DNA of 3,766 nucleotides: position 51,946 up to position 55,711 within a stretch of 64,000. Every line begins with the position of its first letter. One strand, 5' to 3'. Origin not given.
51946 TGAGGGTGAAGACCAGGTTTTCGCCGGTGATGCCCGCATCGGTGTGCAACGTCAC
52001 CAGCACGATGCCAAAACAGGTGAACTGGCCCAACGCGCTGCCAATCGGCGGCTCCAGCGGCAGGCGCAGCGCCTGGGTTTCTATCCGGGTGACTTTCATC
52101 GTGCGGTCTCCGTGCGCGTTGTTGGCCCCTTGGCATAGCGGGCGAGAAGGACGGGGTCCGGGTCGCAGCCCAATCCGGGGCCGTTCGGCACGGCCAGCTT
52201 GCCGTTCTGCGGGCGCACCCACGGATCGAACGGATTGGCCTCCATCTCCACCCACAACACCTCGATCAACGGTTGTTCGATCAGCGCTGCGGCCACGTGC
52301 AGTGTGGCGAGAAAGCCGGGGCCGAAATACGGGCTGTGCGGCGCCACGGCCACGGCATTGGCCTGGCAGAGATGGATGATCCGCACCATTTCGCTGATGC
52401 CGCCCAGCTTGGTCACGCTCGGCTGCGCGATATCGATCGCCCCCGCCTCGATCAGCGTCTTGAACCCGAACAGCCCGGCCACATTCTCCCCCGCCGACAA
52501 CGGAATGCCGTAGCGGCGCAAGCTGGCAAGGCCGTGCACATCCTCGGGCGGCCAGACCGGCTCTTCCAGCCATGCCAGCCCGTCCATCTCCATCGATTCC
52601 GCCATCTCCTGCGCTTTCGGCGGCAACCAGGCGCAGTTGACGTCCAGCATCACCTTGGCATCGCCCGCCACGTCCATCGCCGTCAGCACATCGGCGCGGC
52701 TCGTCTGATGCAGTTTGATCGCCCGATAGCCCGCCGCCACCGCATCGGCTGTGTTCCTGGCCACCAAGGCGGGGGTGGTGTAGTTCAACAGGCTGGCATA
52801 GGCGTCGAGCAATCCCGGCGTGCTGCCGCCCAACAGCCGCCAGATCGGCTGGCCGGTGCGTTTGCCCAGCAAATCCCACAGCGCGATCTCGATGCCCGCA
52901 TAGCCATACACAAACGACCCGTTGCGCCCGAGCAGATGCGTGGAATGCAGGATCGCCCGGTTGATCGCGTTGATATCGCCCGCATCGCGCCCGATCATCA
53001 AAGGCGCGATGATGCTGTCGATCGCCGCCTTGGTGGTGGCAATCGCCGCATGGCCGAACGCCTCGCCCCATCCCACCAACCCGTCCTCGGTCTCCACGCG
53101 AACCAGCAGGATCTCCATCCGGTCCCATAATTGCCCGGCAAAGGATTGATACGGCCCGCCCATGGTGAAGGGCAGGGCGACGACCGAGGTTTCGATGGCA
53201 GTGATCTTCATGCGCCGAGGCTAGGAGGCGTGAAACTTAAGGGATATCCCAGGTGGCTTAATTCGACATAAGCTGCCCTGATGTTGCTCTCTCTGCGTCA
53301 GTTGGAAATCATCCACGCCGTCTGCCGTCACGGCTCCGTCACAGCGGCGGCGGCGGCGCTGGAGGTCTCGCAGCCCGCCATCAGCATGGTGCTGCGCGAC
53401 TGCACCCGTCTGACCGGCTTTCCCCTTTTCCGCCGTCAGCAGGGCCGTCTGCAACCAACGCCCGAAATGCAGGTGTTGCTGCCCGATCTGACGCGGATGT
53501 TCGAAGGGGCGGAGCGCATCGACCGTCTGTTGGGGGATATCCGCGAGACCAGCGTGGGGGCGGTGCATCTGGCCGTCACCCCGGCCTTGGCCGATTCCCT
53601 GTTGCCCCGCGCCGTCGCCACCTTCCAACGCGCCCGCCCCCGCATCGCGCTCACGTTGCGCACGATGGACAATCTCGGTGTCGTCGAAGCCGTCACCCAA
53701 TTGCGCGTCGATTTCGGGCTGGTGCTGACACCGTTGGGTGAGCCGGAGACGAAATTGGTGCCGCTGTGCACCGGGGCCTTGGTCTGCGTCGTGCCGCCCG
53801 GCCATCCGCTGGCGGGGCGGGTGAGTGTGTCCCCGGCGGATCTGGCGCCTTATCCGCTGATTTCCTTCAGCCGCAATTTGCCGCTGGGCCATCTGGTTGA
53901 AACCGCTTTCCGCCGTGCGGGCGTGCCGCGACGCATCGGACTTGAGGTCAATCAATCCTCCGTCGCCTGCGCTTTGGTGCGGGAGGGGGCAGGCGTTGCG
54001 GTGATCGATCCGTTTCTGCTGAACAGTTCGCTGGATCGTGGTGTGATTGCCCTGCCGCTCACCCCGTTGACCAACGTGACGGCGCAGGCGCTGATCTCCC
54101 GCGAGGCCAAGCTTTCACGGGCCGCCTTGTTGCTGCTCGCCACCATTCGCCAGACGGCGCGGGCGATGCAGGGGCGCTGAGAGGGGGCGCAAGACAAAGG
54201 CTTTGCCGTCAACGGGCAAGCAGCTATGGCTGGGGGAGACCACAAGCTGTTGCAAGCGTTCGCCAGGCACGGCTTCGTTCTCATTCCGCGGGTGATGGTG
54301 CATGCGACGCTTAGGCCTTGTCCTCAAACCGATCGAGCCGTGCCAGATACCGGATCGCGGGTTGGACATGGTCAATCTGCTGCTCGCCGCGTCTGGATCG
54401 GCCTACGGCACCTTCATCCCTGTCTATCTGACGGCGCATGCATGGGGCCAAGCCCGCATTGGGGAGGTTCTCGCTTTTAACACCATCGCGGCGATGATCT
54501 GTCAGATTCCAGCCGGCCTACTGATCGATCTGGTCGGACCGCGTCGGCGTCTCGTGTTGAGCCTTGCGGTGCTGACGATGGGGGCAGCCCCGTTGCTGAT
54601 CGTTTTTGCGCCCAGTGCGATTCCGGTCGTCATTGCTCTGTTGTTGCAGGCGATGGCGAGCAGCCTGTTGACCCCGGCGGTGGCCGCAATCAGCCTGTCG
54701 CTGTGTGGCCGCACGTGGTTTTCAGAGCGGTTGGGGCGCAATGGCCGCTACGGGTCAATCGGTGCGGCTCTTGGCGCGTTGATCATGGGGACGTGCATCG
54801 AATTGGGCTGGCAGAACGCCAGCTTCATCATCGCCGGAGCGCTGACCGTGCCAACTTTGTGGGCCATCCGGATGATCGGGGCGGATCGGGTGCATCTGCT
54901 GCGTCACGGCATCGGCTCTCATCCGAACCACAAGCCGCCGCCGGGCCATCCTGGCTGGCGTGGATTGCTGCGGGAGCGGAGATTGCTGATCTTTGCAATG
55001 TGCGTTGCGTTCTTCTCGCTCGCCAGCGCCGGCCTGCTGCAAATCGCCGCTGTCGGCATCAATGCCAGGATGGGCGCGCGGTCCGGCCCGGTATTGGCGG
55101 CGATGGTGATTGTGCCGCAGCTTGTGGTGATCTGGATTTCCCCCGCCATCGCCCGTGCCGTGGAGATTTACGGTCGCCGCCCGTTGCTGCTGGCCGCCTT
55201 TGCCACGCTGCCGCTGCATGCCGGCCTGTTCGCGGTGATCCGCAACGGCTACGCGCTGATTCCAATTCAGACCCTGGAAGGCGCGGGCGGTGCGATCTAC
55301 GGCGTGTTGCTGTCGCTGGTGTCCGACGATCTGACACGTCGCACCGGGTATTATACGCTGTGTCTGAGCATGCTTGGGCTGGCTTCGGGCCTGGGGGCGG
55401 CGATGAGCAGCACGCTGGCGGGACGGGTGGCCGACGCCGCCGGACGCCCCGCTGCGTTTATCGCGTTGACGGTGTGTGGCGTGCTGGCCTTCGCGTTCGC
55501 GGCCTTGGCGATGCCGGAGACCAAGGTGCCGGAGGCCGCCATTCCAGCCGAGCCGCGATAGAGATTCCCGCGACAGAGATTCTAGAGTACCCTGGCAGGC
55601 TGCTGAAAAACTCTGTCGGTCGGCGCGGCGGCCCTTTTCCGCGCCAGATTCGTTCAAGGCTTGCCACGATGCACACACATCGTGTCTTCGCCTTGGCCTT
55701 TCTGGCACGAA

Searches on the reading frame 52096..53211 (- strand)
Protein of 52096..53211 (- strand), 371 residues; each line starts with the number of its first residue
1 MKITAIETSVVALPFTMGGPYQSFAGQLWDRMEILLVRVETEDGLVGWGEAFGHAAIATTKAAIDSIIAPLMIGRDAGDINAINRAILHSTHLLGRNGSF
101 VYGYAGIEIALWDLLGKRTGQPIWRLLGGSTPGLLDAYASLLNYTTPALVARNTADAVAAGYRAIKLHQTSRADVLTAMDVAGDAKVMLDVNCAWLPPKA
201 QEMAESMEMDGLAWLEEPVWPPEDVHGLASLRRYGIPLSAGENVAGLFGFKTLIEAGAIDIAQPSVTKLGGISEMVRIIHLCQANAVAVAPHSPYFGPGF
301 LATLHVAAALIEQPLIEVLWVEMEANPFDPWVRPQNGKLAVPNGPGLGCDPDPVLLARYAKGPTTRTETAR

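Call 88: search_protein_families(library=pfam, proteins=[window:52096-53211:-], max_evalue=0.0001)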
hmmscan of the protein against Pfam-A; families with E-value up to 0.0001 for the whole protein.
window:52096-53211:- (371 aa): 2 families
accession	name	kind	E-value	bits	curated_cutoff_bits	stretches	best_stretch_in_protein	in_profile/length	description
PF13378.12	MR_MLE_C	-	7.6e-52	176.6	29.4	1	151-353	3-217/219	Enolase C-terminal domain-like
PF02746.21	MR_MLE_N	-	2.6e-18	66.8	22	1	29-128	23-117/117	Mandelate racemase / muconate lactonizing enzyme, N-terminal domain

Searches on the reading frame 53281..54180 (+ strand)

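Call 88: search_protein_families(library=pfam, proteins=[window:53281-54180:+], max_evalue=0.0001)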
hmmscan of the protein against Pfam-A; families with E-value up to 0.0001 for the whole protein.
window:53281-54180:+ (299 aa): 2 families
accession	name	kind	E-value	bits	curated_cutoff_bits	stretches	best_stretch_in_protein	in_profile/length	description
PF03466.25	LysR_substrate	-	2.4e-40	138.6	28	1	91-293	4-208/209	LysR substrate binding domain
PF00126.33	HTH_1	-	3.1e-16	59.5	26.6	1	5-62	1-58/60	Bacterial regulatory helix-turn-helix protein, lysR family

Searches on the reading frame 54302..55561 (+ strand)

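Call 88: search_protein_families(library=pfam, proteins=[window:54302-55561:+], max_evalue=0.0001)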
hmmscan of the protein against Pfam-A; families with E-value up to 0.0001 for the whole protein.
window:54302-55561:+ (419 aa): 3 families
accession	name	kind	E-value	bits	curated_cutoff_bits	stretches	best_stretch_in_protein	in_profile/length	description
PF07690.21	MFS_1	-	2.3e-24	86.4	33.4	2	24-258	4-235/347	Major Facilitator Superfamily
PF12832.13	MFS_1_like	-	5.6e-11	42.5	25.2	1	33-387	16-372/373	MFS_1 like family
PF01306.25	LacY_symp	-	2e-06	27.3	24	0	33-171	24-167/413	LacY proton/sugar symporter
